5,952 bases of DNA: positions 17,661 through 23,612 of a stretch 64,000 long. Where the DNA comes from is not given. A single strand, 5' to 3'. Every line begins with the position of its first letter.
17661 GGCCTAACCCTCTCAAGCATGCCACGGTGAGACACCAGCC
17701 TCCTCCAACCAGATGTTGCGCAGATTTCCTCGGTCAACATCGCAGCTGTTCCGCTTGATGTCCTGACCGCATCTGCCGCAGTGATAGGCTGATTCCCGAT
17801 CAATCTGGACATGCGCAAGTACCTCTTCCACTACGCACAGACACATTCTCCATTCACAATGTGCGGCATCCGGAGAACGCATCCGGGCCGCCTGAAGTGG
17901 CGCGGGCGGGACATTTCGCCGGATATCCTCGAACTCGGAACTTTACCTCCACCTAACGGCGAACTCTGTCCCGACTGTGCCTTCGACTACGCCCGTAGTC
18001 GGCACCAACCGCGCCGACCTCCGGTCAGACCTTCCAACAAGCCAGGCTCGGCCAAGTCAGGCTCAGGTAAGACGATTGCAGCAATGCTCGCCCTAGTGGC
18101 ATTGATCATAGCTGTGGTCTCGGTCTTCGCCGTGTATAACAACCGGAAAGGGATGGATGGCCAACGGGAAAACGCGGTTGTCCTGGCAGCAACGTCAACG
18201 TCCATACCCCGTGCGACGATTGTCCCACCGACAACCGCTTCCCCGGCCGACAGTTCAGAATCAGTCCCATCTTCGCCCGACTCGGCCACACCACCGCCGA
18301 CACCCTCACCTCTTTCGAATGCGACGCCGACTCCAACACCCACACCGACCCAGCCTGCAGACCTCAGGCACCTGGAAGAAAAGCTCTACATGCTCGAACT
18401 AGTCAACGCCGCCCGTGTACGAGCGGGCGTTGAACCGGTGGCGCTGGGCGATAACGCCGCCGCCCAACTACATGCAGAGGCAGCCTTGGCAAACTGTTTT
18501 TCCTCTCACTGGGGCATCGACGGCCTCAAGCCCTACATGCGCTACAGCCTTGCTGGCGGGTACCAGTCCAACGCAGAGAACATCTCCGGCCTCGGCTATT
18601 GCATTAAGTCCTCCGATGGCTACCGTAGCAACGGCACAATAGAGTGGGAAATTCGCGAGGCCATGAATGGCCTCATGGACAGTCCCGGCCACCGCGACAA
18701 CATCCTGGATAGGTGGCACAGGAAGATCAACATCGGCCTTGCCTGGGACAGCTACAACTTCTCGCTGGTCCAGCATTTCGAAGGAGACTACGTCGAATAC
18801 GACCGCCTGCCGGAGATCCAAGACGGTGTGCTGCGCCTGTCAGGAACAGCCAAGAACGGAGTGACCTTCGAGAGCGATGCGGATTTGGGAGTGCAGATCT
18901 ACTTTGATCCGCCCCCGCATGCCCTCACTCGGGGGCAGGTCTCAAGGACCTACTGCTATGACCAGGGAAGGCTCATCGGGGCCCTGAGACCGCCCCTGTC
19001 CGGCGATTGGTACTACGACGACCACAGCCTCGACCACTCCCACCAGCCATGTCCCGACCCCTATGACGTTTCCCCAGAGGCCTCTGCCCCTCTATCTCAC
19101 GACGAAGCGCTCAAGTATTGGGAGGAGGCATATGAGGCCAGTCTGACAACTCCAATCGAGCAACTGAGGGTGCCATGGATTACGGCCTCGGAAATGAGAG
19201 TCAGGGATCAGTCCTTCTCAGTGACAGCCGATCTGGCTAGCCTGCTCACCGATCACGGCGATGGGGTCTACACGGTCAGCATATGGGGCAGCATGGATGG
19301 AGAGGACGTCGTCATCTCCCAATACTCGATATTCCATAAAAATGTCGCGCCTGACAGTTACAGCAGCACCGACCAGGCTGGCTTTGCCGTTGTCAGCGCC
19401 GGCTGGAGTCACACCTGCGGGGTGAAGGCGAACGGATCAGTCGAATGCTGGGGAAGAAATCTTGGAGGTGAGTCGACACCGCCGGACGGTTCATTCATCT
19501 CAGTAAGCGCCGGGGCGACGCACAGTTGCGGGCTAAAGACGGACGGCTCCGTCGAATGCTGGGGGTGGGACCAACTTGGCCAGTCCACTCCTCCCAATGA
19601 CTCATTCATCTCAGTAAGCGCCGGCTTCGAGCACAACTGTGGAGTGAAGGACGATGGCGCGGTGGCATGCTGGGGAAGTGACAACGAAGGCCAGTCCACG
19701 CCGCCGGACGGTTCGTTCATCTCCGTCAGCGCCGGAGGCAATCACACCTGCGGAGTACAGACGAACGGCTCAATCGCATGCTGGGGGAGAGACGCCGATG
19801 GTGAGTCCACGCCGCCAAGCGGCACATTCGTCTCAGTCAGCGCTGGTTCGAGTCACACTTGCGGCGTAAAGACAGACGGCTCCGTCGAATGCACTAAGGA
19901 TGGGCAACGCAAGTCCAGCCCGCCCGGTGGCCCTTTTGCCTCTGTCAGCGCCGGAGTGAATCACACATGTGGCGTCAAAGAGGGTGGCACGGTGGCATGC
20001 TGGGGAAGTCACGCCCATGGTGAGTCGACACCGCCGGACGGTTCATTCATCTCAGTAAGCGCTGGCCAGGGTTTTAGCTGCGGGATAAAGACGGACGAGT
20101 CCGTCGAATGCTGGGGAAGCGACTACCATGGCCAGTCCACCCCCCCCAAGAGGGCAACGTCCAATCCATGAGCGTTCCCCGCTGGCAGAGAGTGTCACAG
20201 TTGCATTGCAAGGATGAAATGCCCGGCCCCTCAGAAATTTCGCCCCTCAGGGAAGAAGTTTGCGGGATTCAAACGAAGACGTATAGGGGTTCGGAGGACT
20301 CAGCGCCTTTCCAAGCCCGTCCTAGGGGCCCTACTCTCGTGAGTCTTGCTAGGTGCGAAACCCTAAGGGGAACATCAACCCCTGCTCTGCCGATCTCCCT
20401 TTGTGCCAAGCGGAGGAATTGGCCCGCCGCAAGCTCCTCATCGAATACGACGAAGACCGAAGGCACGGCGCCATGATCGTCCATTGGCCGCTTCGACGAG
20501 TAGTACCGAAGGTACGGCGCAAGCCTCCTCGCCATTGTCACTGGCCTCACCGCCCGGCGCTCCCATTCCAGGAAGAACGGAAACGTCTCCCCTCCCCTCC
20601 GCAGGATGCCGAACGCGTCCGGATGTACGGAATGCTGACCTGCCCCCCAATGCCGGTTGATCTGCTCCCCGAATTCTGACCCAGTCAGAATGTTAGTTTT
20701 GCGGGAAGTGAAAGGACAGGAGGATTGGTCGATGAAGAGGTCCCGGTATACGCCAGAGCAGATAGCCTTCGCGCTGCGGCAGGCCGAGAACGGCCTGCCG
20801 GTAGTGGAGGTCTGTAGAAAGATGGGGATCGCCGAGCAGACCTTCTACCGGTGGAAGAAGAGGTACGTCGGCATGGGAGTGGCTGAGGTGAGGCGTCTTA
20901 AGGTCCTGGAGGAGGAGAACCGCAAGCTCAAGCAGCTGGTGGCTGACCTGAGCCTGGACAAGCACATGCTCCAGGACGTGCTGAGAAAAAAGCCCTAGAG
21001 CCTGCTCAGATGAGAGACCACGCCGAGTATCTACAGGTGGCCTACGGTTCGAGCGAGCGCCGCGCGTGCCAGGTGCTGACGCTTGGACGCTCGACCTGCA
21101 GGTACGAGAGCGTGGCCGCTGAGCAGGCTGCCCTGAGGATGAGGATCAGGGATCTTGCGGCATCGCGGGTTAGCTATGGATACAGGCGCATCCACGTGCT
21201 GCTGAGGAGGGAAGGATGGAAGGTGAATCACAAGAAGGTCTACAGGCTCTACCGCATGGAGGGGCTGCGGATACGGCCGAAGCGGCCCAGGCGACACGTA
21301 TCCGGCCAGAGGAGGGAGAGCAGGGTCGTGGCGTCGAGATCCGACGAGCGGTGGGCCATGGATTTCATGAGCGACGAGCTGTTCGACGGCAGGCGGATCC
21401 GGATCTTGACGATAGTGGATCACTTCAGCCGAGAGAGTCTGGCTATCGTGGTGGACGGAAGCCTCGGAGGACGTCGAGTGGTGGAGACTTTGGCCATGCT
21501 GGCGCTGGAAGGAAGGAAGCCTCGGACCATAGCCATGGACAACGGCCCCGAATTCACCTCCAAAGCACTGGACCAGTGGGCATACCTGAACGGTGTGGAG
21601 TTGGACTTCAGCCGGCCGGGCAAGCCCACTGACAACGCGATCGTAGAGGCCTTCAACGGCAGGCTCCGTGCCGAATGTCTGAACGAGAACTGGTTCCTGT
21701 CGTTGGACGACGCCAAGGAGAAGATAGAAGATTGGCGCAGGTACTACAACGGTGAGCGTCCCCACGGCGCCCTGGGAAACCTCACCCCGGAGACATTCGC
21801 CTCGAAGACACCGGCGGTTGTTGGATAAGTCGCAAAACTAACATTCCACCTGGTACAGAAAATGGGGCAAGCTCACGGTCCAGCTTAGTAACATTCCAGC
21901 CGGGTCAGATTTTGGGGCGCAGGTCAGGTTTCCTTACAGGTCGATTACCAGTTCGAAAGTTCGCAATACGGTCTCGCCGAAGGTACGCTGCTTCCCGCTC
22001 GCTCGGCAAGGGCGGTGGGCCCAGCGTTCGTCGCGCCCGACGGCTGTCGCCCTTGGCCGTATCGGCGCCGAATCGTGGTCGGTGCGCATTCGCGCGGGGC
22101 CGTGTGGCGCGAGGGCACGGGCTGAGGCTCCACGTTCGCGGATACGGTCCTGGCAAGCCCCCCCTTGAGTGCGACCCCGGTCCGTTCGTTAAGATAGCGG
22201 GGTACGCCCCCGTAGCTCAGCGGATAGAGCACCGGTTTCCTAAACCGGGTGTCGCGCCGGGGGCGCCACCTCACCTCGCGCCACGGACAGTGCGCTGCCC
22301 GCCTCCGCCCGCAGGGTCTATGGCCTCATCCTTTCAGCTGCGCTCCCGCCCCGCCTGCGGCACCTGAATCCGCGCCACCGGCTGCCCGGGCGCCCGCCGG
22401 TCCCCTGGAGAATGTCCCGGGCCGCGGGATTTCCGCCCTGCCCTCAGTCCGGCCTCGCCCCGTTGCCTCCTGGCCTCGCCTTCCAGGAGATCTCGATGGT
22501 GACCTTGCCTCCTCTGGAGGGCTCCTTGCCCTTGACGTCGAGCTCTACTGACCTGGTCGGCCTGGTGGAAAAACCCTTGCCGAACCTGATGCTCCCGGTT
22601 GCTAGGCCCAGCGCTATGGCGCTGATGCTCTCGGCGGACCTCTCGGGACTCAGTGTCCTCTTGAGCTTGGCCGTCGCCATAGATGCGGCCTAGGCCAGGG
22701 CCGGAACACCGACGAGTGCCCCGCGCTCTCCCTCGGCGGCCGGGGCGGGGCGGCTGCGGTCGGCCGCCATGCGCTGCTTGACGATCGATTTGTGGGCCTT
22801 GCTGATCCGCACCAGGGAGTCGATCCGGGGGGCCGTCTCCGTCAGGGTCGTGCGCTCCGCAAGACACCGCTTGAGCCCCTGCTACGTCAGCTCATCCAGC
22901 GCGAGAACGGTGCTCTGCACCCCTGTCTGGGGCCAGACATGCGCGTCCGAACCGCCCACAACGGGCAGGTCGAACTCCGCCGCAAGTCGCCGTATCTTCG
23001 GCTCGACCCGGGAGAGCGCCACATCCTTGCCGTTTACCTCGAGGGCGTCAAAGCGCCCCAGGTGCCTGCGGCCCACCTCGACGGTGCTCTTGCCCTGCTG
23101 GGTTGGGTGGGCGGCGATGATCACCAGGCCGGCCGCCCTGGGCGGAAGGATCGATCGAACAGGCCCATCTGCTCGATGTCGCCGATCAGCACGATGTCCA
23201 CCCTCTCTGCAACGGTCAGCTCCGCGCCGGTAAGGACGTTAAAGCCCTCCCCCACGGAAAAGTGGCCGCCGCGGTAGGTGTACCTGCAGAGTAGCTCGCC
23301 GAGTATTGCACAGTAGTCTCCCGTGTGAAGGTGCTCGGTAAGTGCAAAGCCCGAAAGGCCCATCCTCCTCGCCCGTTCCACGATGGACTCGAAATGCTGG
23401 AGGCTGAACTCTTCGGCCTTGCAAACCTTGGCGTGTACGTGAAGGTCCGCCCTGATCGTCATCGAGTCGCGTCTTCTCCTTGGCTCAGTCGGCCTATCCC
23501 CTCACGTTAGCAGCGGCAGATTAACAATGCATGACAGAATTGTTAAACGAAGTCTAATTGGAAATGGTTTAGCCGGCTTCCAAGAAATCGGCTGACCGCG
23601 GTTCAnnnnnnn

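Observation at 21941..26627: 4.7-kb GC-richer cassette bounded by an exact 40-bp direct repeat, with no recombinase gene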

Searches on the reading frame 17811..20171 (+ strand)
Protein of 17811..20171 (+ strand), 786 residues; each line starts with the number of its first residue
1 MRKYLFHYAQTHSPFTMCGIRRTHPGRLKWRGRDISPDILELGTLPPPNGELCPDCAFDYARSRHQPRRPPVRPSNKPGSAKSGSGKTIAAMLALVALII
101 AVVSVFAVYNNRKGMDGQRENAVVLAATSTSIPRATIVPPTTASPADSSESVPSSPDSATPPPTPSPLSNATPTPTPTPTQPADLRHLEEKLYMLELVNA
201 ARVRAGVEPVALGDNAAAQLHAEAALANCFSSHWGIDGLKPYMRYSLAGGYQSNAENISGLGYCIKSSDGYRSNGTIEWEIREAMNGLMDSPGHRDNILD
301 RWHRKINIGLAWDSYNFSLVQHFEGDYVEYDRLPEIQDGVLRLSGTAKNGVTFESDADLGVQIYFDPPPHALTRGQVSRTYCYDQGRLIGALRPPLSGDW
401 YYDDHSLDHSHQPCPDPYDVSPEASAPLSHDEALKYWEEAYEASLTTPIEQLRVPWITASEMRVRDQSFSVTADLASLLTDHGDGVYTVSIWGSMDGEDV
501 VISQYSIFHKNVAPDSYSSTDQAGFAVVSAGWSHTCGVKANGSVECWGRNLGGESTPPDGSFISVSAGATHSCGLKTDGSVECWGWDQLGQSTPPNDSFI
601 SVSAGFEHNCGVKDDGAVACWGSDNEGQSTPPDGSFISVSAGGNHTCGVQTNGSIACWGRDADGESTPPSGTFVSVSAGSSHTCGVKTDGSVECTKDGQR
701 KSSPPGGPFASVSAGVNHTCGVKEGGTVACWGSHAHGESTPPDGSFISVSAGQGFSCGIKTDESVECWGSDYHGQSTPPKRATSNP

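Call 9: search_protein_families(library=pfam, proteins=[window:17811-20171:+], max_evalue=0.01)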
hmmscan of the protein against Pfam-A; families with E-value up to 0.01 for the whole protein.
window:17811-20171:+ (786 aa): 3 families
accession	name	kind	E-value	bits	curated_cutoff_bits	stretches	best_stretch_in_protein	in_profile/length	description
PF13540.12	RCC1_2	-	1.7e-46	155.3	22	7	600-628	2-30/30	Regulator of chromosome condensation (RCC1) repeat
PF25390.1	WD40_RLD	-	1.3e-23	84.3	150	2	597-775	31-226/363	RCC1-like domain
PF00188.32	CAP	-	2.4e-06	28.8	21.1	1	195-322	1-116/117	Cysteine-rich secretory protein family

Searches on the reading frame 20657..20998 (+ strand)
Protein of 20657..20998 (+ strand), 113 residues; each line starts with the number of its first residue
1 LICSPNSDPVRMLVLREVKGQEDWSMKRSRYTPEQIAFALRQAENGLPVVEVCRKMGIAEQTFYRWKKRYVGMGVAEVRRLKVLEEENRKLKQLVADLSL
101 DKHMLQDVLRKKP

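Call 9: search_protein_families(library=pfam, proteins=[window:20657-20998:+], max_evalue=0.01)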
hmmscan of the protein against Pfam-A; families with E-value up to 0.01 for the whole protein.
window:20657-20998:+ (113 aa): 9 families
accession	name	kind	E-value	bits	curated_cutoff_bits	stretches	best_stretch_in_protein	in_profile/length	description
PF01527.26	HTH_Tnp_1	-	3.4e-23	82.1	24.1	1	27-96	2-75/75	Transposase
PF13384.12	HTH_23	-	2.4e-09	37.2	24.6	1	39-76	10-47/50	Homeodomain-like domain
PF13551.12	HTH_29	-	1.5e-08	35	28.1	1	39-80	4-46/64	Winged helix-turn helix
PF13518.12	HTH_28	-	5.7e-08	33.2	25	1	39-72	5-38/52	Helix-turn-helix domain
PF13542.12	HTH_Tnp_ISL3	-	0.00015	21.6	27.4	1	24-71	5-51/51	Helix-turn-helix domain of transposase family ISL3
PF02796.21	HTH_7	-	0.00097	19.7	23.8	1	29-66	4-41/45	Helix-turn-helix domain of resolvase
PF13022.12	HTH_Tnp_1_2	-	0.0016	19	27.9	1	48-69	28-49/122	Helix-turn-helix of insertion element transposase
PF06056.18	Terminase_5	-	0.0018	18.6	20.3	1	46-80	13-47/58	Putative ATPase subunit of terminase (gpP-like)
PF12833.13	HTH_18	-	0.009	16.7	33.6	0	53-100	2-47/80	Helix-turn-helix domain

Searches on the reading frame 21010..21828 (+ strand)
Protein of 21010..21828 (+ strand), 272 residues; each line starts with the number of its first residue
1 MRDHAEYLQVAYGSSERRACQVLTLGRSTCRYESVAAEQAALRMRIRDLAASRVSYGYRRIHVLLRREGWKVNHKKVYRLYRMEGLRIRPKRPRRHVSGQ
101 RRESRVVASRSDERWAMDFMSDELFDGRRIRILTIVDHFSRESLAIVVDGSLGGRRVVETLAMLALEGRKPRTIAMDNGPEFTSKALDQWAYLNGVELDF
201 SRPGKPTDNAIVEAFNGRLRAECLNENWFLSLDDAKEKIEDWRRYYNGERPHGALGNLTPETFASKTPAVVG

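Call 9: search_protein_families(library=pfam, proteins=[window:21010-21828:+], max_evalue=0.01)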
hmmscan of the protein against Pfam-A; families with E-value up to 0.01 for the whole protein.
window:21010-21828:+ (272 aa): 4 families
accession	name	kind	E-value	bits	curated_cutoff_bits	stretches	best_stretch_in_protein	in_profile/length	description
PF13683.12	rve_3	-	1.4e-27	95.7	26.5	1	194-260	1-67/67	Integrase core domain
PF00665.32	rve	-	5.8e-19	68.7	32.6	1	109-206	2-102/102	Integrase core domain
PF13276.12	HTH_21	-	1e-12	48.5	28.1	1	41-94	5-60/60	HTH-like domain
PF13333.12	rve_2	-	5.6e-08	33.2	22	1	213-266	1-54/56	Integrase core domain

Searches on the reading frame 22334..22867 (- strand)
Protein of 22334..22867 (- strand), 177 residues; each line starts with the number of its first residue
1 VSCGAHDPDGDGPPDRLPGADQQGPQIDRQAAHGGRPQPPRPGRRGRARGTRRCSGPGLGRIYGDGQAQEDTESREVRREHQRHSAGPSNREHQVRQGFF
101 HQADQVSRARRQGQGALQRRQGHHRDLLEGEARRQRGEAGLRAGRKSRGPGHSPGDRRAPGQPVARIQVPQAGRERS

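Call 39: search_protein_families(library=pfam, proteins=[L011:12172-13347:+, window:22334-22867:-], max_evalue=0.01)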
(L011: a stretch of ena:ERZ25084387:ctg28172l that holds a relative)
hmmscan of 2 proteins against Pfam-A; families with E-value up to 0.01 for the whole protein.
L011:12172-13347:+ (391 aa): 2 families
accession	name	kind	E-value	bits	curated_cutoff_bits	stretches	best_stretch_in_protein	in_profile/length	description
PF00589.27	Phage_integrase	-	7.8e-25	88.1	27.1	1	206-363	2-167/172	Phage integrase family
PF13356.12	Arm-DNA-bind_3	-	1.4e-14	54.4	27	1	7-93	1-82/83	Arm DNA-binding domain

window:22334-22867:- (177 aa): 0 families

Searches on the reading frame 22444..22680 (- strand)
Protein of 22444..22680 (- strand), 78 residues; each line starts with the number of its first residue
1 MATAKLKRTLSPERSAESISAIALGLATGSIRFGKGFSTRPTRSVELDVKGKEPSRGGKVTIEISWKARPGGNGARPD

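Call 9: search_protein_families(library=pfam, proteins=[window:22444-22680:-], max_evalue=0.01)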
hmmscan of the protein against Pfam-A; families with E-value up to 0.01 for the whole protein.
window:22444-22680:- (78 aa): 0 families

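Call 71: search_protein_families(library=pfam, proteins=[window:22444-22680:-], max_evalue=10)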
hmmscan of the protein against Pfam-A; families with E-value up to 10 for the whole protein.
window:22444-22680:- (78 aa): 1 family
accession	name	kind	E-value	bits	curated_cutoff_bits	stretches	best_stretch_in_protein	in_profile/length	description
PF03886.18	ABC_trans_aux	-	0.024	14.7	26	1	32-74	81-123/161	ABC-type transport auxiliary lipoprotein component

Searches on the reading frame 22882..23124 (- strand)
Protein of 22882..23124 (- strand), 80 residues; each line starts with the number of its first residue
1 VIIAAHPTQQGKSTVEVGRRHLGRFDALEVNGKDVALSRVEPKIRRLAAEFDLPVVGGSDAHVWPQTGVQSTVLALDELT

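Call 9: search_protein_families(library=pfam, proteins=[window:22882-23124:-], max_evalue=0.01)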
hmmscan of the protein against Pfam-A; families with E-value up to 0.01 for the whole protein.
window:22882-23124:- (80 aa): 1 family
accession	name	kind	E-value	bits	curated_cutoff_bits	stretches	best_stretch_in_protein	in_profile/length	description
PF13263.12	PHP_C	-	6.5e-07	29.2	21.3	1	43-76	6-39/56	PHP-associated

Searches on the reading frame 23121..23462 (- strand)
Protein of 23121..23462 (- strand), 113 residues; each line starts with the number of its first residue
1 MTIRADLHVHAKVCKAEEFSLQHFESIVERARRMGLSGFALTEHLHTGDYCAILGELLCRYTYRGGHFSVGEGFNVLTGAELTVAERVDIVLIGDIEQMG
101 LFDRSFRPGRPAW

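Call 9: search_protein_families(library=pfam, proteins=[window:23121-23462:-], max_evalue=0.01)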
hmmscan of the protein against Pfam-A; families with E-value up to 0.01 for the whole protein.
window:23121-23462:- (113 aa): 1 family
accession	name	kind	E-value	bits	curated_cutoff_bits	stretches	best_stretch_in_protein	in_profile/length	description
PF02811.25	PHP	-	5.5e-05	24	26.4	1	6-87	1-68/164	PHP domain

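Call 39: search_protein_families(library=pfam, proteins=[L011:12172-13347:+], max_evalue=0.01)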
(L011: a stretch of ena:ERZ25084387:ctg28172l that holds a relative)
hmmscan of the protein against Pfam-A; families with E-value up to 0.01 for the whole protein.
L011:12172-13347:+ (391 aa): 2 families
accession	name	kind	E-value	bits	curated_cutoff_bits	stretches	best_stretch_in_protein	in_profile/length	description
PF00589.27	Phage_integrase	-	7.8e-25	88.1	27.1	1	206-363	2-167/172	Phage integrase family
PF13356.12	Arm-DNA-bind_3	-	1.4e-14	54.4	27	1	7-93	1-82/83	Arm DNA-binding domain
